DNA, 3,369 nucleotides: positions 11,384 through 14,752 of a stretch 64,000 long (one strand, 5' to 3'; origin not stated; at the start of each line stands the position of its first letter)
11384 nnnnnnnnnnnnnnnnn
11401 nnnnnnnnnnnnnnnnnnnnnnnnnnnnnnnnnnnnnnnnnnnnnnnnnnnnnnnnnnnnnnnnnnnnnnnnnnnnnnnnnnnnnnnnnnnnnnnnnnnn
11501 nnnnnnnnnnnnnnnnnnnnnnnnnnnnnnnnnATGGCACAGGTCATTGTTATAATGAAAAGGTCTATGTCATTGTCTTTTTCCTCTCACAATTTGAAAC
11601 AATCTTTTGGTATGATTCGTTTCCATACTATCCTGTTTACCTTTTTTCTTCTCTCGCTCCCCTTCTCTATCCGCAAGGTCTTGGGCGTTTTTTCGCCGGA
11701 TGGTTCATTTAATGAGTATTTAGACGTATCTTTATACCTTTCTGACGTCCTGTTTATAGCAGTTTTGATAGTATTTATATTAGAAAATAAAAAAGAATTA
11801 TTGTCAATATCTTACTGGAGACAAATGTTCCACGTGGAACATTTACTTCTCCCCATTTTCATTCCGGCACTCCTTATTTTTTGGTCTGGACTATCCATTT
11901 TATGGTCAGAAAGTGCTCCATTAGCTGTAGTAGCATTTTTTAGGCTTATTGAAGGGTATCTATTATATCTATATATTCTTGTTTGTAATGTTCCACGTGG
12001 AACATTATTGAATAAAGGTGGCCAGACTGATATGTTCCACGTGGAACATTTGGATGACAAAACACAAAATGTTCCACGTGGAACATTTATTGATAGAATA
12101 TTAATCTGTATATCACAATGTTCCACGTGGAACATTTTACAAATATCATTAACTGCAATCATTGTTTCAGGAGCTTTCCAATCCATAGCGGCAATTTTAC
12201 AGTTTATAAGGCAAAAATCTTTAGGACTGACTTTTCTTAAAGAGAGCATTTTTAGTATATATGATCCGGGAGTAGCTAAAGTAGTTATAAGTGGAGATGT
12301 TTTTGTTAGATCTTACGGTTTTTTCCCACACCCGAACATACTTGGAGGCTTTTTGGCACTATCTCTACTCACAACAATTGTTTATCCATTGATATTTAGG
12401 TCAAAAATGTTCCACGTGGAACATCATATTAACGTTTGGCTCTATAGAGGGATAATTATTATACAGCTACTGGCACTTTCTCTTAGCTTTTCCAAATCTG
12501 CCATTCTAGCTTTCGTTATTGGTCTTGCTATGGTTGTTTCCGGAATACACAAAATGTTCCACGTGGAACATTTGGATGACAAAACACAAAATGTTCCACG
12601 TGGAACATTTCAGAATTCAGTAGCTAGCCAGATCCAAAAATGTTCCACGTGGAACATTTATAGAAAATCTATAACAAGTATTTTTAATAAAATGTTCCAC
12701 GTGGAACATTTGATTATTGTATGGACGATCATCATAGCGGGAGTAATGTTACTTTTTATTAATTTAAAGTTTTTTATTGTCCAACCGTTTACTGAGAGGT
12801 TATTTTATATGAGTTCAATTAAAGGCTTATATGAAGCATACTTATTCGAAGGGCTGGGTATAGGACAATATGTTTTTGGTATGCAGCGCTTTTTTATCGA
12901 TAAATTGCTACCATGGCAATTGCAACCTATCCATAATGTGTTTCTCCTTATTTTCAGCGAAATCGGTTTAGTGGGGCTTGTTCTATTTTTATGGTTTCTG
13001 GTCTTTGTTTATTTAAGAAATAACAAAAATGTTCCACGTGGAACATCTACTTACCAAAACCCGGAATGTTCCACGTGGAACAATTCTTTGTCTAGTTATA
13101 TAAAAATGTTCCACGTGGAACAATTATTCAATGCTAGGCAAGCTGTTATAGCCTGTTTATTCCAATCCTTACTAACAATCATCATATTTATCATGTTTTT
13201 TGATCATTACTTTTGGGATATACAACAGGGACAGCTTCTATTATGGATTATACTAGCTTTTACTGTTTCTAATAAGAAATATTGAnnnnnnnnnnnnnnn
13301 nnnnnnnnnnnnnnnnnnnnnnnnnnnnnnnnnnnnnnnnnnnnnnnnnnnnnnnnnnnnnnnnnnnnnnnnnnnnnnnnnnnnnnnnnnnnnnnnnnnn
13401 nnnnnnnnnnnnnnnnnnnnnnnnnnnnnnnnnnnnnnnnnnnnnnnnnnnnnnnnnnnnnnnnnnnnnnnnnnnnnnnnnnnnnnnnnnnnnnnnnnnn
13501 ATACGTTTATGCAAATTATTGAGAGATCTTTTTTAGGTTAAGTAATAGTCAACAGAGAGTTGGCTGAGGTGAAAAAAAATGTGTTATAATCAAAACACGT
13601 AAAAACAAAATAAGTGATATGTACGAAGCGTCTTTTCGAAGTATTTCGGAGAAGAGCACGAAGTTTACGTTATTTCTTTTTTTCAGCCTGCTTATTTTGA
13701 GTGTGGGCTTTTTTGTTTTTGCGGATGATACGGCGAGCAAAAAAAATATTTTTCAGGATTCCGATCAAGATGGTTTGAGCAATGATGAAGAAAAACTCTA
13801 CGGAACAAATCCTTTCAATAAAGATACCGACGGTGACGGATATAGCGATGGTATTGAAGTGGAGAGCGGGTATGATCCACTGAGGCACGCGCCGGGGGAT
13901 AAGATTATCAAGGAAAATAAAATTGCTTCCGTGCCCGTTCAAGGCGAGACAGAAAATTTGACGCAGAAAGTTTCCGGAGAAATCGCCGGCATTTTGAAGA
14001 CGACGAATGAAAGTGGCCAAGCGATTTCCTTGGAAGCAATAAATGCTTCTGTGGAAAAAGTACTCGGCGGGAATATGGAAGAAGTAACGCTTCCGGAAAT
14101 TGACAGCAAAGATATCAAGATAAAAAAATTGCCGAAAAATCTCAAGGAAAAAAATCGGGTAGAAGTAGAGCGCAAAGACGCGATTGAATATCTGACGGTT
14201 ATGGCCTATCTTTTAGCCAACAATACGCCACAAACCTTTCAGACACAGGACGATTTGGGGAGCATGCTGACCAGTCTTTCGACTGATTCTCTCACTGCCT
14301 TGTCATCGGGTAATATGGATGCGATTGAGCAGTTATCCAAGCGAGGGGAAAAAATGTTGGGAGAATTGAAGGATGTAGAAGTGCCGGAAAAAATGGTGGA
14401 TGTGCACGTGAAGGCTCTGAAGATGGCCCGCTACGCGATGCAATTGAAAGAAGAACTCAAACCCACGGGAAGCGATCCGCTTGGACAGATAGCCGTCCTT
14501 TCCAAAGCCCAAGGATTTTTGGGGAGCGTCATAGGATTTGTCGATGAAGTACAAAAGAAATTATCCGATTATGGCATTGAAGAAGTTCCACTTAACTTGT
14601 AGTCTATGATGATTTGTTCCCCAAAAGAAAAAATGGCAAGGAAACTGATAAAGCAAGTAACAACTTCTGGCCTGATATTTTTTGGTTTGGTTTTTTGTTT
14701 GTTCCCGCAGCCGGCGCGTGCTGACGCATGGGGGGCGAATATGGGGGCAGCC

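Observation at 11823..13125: Thirteen copies of a perfect palindrome (core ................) embedded in-frame inside one O-antigen-ligase-like membrane gene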

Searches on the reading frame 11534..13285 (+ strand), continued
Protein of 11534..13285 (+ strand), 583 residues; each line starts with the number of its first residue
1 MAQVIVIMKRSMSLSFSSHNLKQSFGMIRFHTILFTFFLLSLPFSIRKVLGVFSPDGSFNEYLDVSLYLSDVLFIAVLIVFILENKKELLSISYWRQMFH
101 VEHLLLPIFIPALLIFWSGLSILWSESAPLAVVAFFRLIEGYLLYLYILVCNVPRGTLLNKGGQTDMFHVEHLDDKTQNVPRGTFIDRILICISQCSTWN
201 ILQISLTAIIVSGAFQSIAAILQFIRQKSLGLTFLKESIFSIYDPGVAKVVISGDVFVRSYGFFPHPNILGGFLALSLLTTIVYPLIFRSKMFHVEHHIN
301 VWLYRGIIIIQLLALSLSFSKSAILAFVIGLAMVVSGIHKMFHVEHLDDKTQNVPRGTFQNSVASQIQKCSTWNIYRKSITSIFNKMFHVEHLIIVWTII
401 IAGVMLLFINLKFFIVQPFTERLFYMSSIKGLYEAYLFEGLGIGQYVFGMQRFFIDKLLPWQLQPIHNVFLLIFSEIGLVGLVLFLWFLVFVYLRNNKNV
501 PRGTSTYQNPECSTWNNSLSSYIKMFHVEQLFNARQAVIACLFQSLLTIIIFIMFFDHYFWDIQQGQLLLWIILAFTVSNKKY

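Call 54: fold_search(model_id=the predicted structure, library=pdb)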
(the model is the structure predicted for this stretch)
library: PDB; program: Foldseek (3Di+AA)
matches with E <= 10: 6; with E <= 0.001: 1
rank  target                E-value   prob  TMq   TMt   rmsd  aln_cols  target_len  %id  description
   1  7tpg_B                1.2e-04  1.00  0.42  0.57  12.4       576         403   10  Single-Particle Cryo-EM Structure of the WaaL O-antigen ligase in its ligand bound state (released 2022-04-06)
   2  7ru6_A                2.1e+00  0.04  0.10  0.15  22.6       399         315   12  Cryo-EM structure of the HIV-1 restriction factor human SERINC3 (released 2022-08-24)
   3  7n59_A                4.3e+00  0.04  0.12  0.12  26.2       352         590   14  Structure of AtAtm3 in the inward-facing conformation with GSSG bound (released 2022-04-13)
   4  8v3c_A                5.8e+00  0.03  0.10  0.14  21.7       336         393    9  AgamOR28 structure without ligand (released 2024-06-19)
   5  8t46_B                7.0e+00  0.02  0.07  0.08  24.1       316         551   12  Transporter associated with antigen processing (TAP) in the apo state (released 2024-06-12)
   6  8yr4_A                9.5e+00  0.01  0.08  0.08  20.8       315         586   11  Cryo-EM structure of the human ABCB6 in complex with Cd(II):Phytochelatin 2 (released 2024-06-19)
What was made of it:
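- On WaaL / O-antigen ligase family (Pfam Wzy_C PF04932): Foldseek E 1.2e-4, probability 1.0 (call 54).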

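Call 56: search_protein_families(library=ncbifam, proteins=[window:11534-13285:+], max_evalue=0.1)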
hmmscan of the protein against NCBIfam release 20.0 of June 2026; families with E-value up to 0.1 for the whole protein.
window:11534-13285:+ (583 aa): 0 families

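Call 83: search_protein_families(library=pfam, proteins=[window:11534-13282:+], max_evalue=10)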
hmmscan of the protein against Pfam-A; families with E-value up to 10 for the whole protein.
window:11534-13282:+ (583 aa): 1 family
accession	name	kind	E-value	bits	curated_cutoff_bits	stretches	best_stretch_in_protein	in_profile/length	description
PF04932.20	Wzy_C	-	0.0088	16.3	31.7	2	418-486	80-149/149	O-Antigen ligase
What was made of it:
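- Checked: The window protein's own Pfam Wzy_C score is below threshold (16.3 bits against a cutoff of 31.7; call 83).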

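Call 86: find_encoding_contigs(protein=P0001, flank=5000, max_places=1)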
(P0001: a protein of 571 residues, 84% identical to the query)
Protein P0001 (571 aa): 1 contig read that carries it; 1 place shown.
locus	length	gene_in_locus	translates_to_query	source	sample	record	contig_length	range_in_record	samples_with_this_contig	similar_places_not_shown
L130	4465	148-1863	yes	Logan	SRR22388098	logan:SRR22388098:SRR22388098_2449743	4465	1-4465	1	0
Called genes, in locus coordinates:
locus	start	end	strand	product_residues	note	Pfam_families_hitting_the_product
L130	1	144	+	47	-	?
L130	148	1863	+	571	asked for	-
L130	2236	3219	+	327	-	PF18884:TSP3_bac (weak)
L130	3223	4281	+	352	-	-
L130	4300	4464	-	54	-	?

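Call 92: find_related_loci(query=A1, collection=metagenome_contigs, flank=10000)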
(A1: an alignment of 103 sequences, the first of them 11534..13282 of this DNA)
Query A1 (583 aa) in metagenome_contigs; peptide patterns used: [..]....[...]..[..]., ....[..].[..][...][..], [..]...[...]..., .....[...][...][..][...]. (x = any residue, [..] = any of these).
600 stretches matched a pattern (row limit reached: there are more); 497 encode a relative of the query (tblastn E <= 1e-3); the best 80 are kept; 80 distinct loci.
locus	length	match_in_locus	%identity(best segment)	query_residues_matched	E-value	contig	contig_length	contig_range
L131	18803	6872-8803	65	2-583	0e+0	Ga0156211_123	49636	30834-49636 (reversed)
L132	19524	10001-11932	65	2-583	0e+0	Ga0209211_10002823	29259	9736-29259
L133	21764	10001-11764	57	2-567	0e+0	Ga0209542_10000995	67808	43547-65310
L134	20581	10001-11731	35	45-582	2e-83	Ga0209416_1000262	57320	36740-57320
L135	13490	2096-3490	35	35-581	2e-75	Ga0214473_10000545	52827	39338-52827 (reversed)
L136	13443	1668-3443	33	35-576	4e-74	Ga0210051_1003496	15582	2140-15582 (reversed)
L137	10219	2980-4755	33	35-576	3e-74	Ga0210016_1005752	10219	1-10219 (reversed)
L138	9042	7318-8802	36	45-581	2e-71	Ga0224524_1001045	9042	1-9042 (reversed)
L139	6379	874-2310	35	29-579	1e-68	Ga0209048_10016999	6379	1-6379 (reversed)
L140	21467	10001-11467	34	31-579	2e-75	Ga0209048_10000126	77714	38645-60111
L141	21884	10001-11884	32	18-582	5e-67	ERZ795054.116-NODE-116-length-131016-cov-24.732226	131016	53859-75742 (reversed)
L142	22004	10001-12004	31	35-582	2e-66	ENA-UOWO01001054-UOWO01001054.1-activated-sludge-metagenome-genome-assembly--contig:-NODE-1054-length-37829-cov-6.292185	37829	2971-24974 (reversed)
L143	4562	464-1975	31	35-579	1e-64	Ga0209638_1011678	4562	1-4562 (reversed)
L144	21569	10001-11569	35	35-579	1e-63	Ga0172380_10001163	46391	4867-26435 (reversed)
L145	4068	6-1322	36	113-582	1e-63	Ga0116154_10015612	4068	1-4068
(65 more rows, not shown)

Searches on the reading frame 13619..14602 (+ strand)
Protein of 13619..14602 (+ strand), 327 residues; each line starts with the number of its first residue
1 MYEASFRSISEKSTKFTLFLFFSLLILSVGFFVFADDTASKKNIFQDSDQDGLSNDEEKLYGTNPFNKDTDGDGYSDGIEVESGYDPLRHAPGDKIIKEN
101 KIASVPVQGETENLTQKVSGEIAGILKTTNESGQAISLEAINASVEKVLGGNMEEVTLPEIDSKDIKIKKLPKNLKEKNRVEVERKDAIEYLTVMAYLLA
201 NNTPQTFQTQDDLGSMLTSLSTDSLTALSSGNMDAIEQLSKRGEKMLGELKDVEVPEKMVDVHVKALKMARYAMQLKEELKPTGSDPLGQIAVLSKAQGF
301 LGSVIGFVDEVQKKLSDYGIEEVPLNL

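Call 8: search_protein_families(library=pfam, proteins=[window:13619-14602:+])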
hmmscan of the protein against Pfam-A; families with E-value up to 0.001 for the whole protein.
window:13619-14602:+ (327 aa): 1 family
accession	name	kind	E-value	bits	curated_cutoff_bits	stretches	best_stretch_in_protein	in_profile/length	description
PF18884.5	TSP3_bac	-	5.3e-13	49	25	2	47-67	1-21/22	Bacterial TSP3 repeat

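Call 56: search_protein_families(library=ncbifam, proteins=[window:13619-14602:+], max_evalue=0.1)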
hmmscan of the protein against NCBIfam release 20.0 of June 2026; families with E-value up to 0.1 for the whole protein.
window:13619-14602:+ (327 aa): 2 families
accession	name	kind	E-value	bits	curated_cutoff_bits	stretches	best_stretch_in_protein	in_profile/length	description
NF033765.2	gliding_CglD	equivalog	4.7e-05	21.4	400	1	45-81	264-300/1124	adventurous gliding motility lipoprotein CglD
NF047639.1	throspo3_MtsD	equivalog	0.00028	19.2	800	1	35-89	470-529/651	cell-cell cohesion protein MtsD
